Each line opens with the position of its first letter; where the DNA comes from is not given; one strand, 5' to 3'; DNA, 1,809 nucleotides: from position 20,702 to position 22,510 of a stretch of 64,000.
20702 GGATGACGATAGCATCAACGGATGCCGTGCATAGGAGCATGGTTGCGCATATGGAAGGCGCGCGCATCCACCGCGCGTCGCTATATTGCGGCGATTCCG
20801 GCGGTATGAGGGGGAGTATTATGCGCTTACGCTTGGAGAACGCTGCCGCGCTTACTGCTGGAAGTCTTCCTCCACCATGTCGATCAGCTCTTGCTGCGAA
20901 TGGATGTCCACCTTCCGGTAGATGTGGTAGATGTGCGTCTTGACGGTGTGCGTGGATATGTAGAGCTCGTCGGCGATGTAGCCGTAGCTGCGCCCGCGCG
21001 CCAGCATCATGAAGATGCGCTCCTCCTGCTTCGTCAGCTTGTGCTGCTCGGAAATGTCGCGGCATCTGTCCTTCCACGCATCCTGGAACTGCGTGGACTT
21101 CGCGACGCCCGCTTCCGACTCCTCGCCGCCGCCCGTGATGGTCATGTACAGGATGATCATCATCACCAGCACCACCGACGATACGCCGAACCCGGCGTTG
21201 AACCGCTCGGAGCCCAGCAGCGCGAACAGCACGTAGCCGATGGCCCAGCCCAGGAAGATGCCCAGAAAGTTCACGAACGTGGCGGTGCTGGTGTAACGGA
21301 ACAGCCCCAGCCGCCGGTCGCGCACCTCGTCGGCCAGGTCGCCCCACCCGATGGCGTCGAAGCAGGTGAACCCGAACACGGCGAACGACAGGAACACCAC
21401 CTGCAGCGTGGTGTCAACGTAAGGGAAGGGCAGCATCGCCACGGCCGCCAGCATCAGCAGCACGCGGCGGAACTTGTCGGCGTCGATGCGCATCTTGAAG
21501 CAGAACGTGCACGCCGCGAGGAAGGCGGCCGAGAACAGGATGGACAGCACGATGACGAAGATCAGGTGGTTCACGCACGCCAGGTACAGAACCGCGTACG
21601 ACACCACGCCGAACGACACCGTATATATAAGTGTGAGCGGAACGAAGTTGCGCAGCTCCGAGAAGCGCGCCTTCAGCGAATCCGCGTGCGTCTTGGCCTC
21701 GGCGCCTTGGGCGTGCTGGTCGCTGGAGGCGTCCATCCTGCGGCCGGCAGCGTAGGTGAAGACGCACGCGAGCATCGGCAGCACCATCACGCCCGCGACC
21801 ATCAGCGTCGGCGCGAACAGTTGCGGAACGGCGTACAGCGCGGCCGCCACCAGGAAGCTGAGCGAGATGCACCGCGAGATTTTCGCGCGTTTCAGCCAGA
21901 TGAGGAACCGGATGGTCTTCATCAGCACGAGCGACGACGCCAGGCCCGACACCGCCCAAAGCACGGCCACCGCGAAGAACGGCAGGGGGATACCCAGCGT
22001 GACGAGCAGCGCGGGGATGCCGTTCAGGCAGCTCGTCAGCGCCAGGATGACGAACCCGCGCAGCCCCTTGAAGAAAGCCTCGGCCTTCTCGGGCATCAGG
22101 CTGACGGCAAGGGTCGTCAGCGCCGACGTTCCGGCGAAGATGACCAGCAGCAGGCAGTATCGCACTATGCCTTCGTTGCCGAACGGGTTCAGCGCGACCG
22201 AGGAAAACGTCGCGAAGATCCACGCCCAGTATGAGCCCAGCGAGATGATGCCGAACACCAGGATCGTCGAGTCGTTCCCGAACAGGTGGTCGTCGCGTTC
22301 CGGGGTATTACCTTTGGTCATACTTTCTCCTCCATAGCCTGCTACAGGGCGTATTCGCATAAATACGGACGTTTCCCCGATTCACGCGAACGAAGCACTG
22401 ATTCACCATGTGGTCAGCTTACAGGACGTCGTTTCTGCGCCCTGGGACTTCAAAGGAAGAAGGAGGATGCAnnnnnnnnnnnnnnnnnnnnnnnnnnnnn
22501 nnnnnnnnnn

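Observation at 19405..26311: Cassette 1: Tat-less Mo-bisPGD oxidoreductase, 111-aa ferredoxin and MFS transporter, next to a polytopic LuxR regulator and a second paralogous MFS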

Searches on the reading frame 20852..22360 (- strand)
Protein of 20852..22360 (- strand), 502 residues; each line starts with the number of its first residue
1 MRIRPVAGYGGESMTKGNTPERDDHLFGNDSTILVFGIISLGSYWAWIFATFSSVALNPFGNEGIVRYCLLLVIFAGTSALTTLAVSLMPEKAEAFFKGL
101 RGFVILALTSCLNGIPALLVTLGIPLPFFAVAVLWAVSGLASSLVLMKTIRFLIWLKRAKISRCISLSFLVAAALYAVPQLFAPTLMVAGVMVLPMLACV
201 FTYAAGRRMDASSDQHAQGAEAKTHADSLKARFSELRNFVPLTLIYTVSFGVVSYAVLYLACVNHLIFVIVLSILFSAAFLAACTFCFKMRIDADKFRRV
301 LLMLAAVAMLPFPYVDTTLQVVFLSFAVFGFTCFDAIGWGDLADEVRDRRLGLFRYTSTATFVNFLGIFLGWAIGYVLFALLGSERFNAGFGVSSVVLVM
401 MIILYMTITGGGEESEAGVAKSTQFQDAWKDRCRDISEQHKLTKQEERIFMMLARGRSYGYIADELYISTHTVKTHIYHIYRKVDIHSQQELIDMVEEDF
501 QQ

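Call 4: search_protein_families(library=pfam, proteins=[window:20852-22360:-], max_evalue=0.01)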
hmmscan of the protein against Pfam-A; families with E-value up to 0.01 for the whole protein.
window:20852-22360:- (502 aa): 2 families
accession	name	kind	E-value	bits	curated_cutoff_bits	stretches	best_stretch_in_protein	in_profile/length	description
PF00196.25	GerE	-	8.4e-14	51.4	23.5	1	441-496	2-57/57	Bacterial regulatory proteins, luxR family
PF08281.18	Sigma70_r4_2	-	0.0051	16.9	25.7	0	441-483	10-53/54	Sigma-70, region 4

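Call 5: search_protein_families(library=ncbifam, proteins=[window:20852-22360:-], max_evalue=0.01)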
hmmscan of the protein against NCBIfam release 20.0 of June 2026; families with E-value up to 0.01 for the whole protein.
window:20852-22360:- (502 aa): 22 families
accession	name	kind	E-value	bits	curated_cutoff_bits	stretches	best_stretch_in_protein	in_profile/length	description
NF007505.1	PRK10100.1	equivalog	2.7e-10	40.3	250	1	435-489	138-192/204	biofilm master transcriptional regulator CsgD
NF052445.1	RespRegMctR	equivalog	1.9e-09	37.2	300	1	435-496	138-199/205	two-component system response regulator MctR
NF047785.1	respo_reg_MadR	equivalog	3.6e-09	36.3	300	1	437-491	144-198/209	MadR family response regulator transcription factor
NF011896.0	PRK15369.1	equivalog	2.1e-08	34.1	242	1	437-496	145-204/211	two component system response regulator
NF007935.0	PRK10651.1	equivalog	5.1e-08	32.3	250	1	436-492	150-206/216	two-component system response regulator NarL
NF003420.0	PRK04841.1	equivalog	1.9e-07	29.5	537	1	440-497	837-894/903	HTH-type transcriptional regulator MalT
NF041232.1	BagY_FevT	exception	2.5e-07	29.9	700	1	438-495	293-350/367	LuxR family transcriptional regulator BagY/FevT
TIGR03020.2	EpsA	equivalog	3.2e-07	30.3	170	1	432-489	180-238/247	XrtB/PEP-CTERM-associated transcriptional regulator EpsA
NF007403.0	PRK09935.1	equivalog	3.3e-06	26.9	271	1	435-496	143-204/210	fimbria biosynthesis transcriptional regulator FimZ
NF007018.1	PRK09483.1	equivalog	2.7e-05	23.9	280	1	440-495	147-202/217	UvrY/SirA/GacA family response regulator transcription factor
NF007708.0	PRK10403.1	equivalog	4.8e-05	22.9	343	1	426-489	135-201/215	nitrate/nitrite response regulator protein NarP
TIGR03541.1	reg_near_HchA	equivalog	0.00017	21.2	215.6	1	434-493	164-223/232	PA1136 family autoinducer-binding transcriptional regulator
NF047608.1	LIC13292_fam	subfamily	0.00022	21.4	200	1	427-493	89-154/166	LIC13292 family transcriptional regulator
NF041830.1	RR_TF_ErdR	exception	0.00034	20.4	390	1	441-489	150-198/213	response regulator transcription factor ErdR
TIGR02985.1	Sig70_bacteroi1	subfamily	0.00048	20.4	126.4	1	441-479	114-153/162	RNA polymerase sigma-70 factor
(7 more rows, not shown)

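Call 59: search_protein_families(library=pfam, proteins=[window:21032-22321:-], max_evalue=10)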
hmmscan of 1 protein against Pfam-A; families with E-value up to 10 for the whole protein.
window:21032-22321:- (430 aa): 1 family
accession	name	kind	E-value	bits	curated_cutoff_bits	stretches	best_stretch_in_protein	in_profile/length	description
PF11460.13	DUF3007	-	0.62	10.8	25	1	353-392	11-49/96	Protein of unknown function (DUF3007)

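Call 60: find_homologous_proteins(query=window:20852-22321:-, max_evalue=0.00001)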
Query window:20852-22321:- (489 aa): 56 proteins with E <= 0.00001 among 8000 candidates.
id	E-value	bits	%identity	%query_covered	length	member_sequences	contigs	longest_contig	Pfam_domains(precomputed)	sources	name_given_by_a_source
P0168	0.0e+0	1066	99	100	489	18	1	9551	PF00196.26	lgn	-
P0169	5.1e-289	977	90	100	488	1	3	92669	PF00196.26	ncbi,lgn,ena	-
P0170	3.8e-288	974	90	100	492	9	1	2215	PF00196.26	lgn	-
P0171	8.9e-274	926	84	100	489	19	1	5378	PF00196.26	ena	-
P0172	3.9e-269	911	82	100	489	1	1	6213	PF00196.26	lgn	-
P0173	7.4e-269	910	82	100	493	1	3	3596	PF00196.26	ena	-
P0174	1.4e-232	791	73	99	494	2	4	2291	PF00196.26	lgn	-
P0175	1.6e-224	764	70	99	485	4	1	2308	PF00196.26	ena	-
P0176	3.0e-166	572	55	98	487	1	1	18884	PF00196.26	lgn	-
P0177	1.7e-165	569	54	99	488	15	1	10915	PF00196.26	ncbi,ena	-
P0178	1.3e-163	563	55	98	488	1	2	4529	PF00196.26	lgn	-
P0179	1.3e-162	560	54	99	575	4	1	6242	PF00196.26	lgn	-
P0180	1.7e-161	556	53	99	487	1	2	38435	PF00196.26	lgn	-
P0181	8.8e-161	554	52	99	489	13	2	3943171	PF00196.26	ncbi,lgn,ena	-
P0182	1.0e-160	554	54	98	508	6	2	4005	PF00196.26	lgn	-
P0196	2.1e-114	401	43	99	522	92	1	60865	PF00196.26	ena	-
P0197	3.1e-113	397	42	99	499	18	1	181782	PF00196.26,PF07690.22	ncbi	-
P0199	7.4e-113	396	43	99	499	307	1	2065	PF00196.26,PF07690.22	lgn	-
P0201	1.3e-110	388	42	99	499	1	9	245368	PF00196.26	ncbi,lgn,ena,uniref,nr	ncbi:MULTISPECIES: response regulator transcription factor [Gordonibacter]|uniref:Helix-turn-helix t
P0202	1.5e-108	382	42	99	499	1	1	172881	PF00196.26,PF07690.22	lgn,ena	-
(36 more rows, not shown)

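Call 74: predict_structure(alignment_id=A1)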
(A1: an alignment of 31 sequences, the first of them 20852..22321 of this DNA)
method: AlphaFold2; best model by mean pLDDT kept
length: 489 residues; sequences in the alignment: 31
mean_pLDDT: 82.0   pTM: 0.74
mean pLDDT of the five models: 82.0, 81.1, 80.1, 79.6, 79.0
residues with pLDDT >= 90: 197; 70-90: 204; 50-70: 48; < 50: 40
segments of 3 or more residues with pLDDT < 50: 1-11, 201-213, 398-412
pLDDT, mean of each block of 10 residues (from residue 1): 33 66 94 95 92 95 96 90 87 95 95 96 96 89 79 93 93 95 95 84 42 60 75 89 93 92 90 74 68 67 86 88 82 75 86 95 91 84 81 61 36 66 88 87 78 79 92 86 69
secondary structure, 60 per line:
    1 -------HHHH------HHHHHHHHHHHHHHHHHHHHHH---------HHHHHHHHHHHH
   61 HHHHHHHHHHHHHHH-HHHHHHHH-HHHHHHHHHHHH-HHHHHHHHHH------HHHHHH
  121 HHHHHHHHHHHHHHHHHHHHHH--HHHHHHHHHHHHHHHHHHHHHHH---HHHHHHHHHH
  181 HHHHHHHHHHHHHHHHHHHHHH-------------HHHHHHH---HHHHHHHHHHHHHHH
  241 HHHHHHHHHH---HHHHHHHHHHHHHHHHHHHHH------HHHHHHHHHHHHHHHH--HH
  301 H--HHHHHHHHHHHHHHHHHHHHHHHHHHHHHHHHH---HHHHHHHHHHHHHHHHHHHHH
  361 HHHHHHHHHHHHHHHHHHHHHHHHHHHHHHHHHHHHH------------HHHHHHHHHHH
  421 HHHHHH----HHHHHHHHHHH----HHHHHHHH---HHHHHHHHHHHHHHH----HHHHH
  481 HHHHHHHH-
elements in order: H8-11 H18-39 H49-75 H77-84 H86-97 H99-108 H115-142 H145-167 H171-202 H216-222 H226-250 H254-274 H281-296 H304-336 H340-397 H410-426 H431-441 H446-453 H457-471 H476-488

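Call 77: fold_search(model_id=the predicted structure, library=pdb)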
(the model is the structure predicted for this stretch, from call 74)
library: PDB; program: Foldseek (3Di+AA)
matches with E <= 10: 712; with E <= 0.001: 126
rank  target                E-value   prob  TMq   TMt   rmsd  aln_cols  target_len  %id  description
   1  8wlk                  3.8e-05  1.00  0.50  0.61   5.8       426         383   12  Cryo-EM structure of human VMAT2 in presence of Tetrabenazine, determined in an outward-facing conformation (released 2024-06-12)
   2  8ttf_A                4.9e-05  1.00  0.48  0.57   7.4       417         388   13  NorA double mutant - E222QD307N at pH 7.5 (released 2024-05-29)
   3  8ubz                  6.0e-05  1.00  0.50  0.57   6.6       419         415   14  Choline-bound FLVCR1 (released 2024-03-27)
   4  6lyy_A                6.2e-05  1.00  0.47  0.56   7.2       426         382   13  Cryo-EM structure of the human MCT1/Basigin-2 complex in the presence of anti-cancer drug candidate AZD3965 in the out (released 2020-12-23)
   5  6zgs_A                7.0e-05  1.00  0.44  0.51   8.3       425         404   12  Crystal structure of a MFS transporter with bound 3-phenylpropanoic acid at 2.39 Angstroem resolution (released 2021-10-20)
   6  6g9x_A                7.2e-05  1.00  0.48  0.56   7.1       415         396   14  Crystal structure of a MFS transporter at 2.54 Angstroem resolution (released 2019-07-03)
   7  8hpj_D                7.2e-05  1.00  0.44  0.51   8.5       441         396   12  Crystal structure of the bacterial oxalate transporter OxlT in a ligand-free outward-facing form (released 2023-02-15)
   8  8uby                  7.5e-05  1.00  0.51  0.57   6.4       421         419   16  Choline-bound FLVCR1 (released 2024-03-27)
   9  8ttg_A                8.1e-05  1.00  0.49  0.61   6.6       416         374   14  NorA single mutant - E222Q at pH 7.5 (released 2024-05-29)
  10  7t3n                  8.1e-05  1.00  0.48  0.50   7.6       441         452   13  R184Q/E191Q mutant of rat vesicular glutamate transporter 2 (VGLUT2) (released 2022-12-14)
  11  8uc0                  8.4e-05  1.00  0.50  0.56   6.5       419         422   15  Endogenous ligand bound FLVCR1 (released 2024-03-27)
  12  8tth_A                8.4e-05  1.00  0.49  0.61   6.6       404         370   16  NorA single mutant - D307N at pH 7.5 (released 2024-05-29)
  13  8ubw                  8.8e-05  1.00  0.51  0.57   6.4       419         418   16  Choline-bound FLVCR1 (released 2024-03-27)
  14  5ayn                  9.1e-05  1.00  0.53  0.61   6.2       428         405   12  Crystal structure of a bacterial homologue of iron transporter ferroportin in outward-facing state (released 2015-11-04)
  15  8ubx                  9.1e-05  1.00  0.51  0.58   6.3       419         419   15  Ethanolamine-bound FLVCR1 (released 2024-03-27)
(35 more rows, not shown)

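Call 81: search_protein_families(library=pfam, alignment_id=A1, max_evalue=1)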
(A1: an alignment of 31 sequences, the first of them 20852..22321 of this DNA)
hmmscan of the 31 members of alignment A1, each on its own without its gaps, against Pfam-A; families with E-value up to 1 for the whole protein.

A. member 1, window:20852-22321:- (489 aa): 4 families
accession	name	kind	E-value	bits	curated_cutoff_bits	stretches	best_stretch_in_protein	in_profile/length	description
PF00196.25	GerE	-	8.1e-14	51.4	23.5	1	428-483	2-57/57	Bacterial regulatory proteins, luxR family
PF08281.18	Sigma70_r4_2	-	0.0048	16.9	25.7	1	428-470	10-53/54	Sigma-70, region 4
PF13936.12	HTH_38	-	0.025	14.7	27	1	427-464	3-41/44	Helix-turn-helix domain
PF11460.13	DUF3007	-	0.062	14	25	1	353-392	11-49/96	Protein of unknown function (DUF3007)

B. families by the number of members that match (of 31 scanned): 23 families
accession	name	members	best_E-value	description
PF00196.25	GerE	31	1.2e-16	Bacterial regulatory proteins, luxR family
PF08281.18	Sigma70_r4_2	16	7.9e-05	Sigma-70, region 4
PF13936.12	HTH_38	15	0.0012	Helix-turn-helix domain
PF07690.21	MFS_1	6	7.4e-09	Major Facilitator Superfamily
PF23654.1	ARM_LIN_2nd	4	0.061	E3 ubiquitin-protein ligase LIN-like, ARM repeat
PF05767.17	Pox_A14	3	0.018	Poxvirus virion envelope protein A14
PF03994.20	DUF350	1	0.0052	Domain of Unknown Function (DUF350)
PF03729.18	DUF308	1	0.0085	Short repeat of unknown function (DUF308)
PF09527.15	ATPase_gene1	1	0.012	Putative F0F1-ATPase subunit Ca2+/Mg2+ transporter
PF21659.2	Flavi_E_stem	1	0.015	Flavivirus envelope glycoprotein E, stem/anchor domain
PF04117.17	Mpv17_PMP22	1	0.041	Mpv17 / PMP22 family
PF11460.13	DUF3007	1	0.062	Protein of unknown function (DUF3007)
PF07285.16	DUF1444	1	0.074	Protein of unknown function (DUF1444)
PF14143.11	YrhC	1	0.081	YrhC-like protein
PF06897.17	DUF1269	1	0.095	Protein of unknown function (DUF1269)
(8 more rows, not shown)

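Call 86: search_solved_structures(query=A1, max_evalue=1)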
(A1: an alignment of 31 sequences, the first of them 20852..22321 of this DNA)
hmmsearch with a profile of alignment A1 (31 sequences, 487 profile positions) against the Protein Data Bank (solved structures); distinct sequences matched with E-value up to 1: 43.
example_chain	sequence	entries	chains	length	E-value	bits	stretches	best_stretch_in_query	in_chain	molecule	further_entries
4wt0_B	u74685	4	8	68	2.9e-11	45.7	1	427-475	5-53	Response regulator receiver domain protein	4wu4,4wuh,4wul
4wsz_A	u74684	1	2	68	3.4e-11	45.5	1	427-474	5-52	Response regulator receiver domain protein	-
5hev_A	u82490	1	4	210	3.6e-09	38.8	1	426-474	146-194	Response regulator protein VraR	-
3kln_A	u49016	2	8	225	1.3e-08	37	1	427-475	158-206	Transcriptional regulator, LuxR family | Transcriptional regulator VpsT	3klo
7vim_A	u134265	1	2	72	2.7e-08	35.9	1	422-481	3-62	Protein EsrB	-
1fse_A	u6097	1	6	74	5.3e-08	35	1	425-476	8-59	GERE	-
4yn8_A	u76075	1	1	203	7.2e-08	34.5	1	426-476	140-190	Response regulator ChrA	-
7ve4_A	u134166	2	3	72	1.4e-07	33.5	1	428-475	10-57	DNA-binding response regulator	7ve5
1yio_A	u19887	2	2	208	2.9e-07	32.5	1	428-485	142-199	response regulatory protein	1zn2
2rnj_A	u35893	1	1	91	3.1e-07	32.4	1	428-475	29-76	Response regulator protein vraR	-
4gvp_A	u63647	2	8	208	4.3e-07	32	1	421-475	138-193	Response regulator protein vraR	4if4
7ve6_A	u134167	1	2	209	4.3e-07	32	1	421-475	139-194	Response regulator protein VraR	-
7x1k_A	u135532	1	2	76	7.7e-07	31.1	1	427-475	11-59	Chemotaxis protein CheY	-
8u3b_G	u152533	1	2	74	2.7e-06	29.3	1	427-479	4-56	Nitrate/nitrite response regulator protein NarL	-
2jpc_A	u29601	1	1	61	3.8e-06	28.8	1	432-482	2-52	SsrB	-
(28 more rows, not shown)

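Call 87: search_protein_families(library=pfam, proteins=[P0197, P0199, P0202, P0201, P0196], max_evalue=0.1)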
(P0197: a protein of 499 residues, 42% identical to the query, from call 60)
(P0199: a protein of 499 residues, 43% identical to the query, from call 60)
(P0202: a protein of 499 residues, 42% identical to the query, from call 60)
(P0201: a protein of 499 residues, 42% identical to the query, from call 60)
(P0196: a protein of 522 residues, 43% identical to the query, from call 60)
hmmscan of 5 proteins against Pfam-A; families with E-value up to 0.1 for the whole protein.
P0197 (499 aa): 4 families
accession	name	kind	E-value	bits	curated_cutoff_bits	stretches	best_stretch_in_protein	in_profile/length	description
PF00196.25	GerE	-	2.1e-15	56.5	23.5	1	440-495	2-57/57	Bacterial regulatory proteins, luxR family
PF07690.21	MFS_1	-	7.4e-09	35.4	33.4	1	360-431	128-199/347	Major Facilitator Superfamily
PF13936.12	HTH_38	-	0.045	13.9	27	1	439-474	3-39/44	Helix-turn-helix domain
PF23654.1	ARM_LIN_2nd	-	0.089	12.8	27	0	252-295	44-87/164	E3 ubiquitin-protein ligase LIN-like, ARM repeat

P0199 (499 aa): 3 families
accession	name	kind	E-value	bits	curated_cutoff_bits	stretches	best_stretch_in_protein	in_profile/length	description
PF00196.25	GerE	-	7.6e-14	51.5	23.5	1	441-495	3-57/57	Bacterial regulatory proteins, luxR family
PF07690.21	MFS_1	-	3.7e-06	26.5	33.4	2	360-432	128-200/347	Major Facilitator Superfamily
PF13936.12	HTH_38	-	0.065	13.4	27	0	444-474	8-39/44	Helix-turn-helix domain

P0202 (499 aa): 3 families
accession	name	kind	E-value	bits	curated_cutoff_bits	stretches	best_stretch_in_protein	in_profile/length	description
PF00196.25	GerE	-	2.5e-15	56.3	23.5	1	441-495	3-57/57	Bacterial regulatory proteins, luxR family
PF07690.21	MFS_1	-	1.7e-05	24.3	33.4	2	360-429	128-197/347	Major Facilitator Superfamily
PF23654.1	ARM_LIN_2nd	-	0.061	13.4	27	0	253-295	45-87/164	E3 ubiquitin-protein ligase LIN-like, ARM repeat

P0201 (499 aa): 3 families
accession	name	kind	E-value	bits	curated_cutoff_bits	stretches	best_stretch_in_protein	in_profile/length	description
PF00196.25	GerE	-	3.7e-15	55.7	23.5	1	440-495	2-57/57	Bacterial regulatory proteins, luxR family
PF07690.21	MFS_1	-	0.00014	21.3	33.4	1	360-431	128-199/347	Major Facilitator Superfamily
PF13936.12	HTH_38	-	0.041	14.1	27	1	439-474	3-39/44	Helix-turn-helix domain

P0196 (522 aa): 3 families
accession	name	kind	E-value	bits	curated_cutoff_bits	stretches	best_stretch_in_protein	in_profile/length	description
PF00196.25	GerE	-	1.9e-13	50.2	23.5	1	463-516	2-55/57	Bacterial regulatory proteins, luxR family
PF13936.12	HTH_38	-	0.0012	19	27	1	462-496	3-38/44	Helix-turn-helix domain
PF08281.18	Sigma70_r4_2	-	0.014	15.5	25.7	1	463-505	10-53/54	Sigma-70, region 4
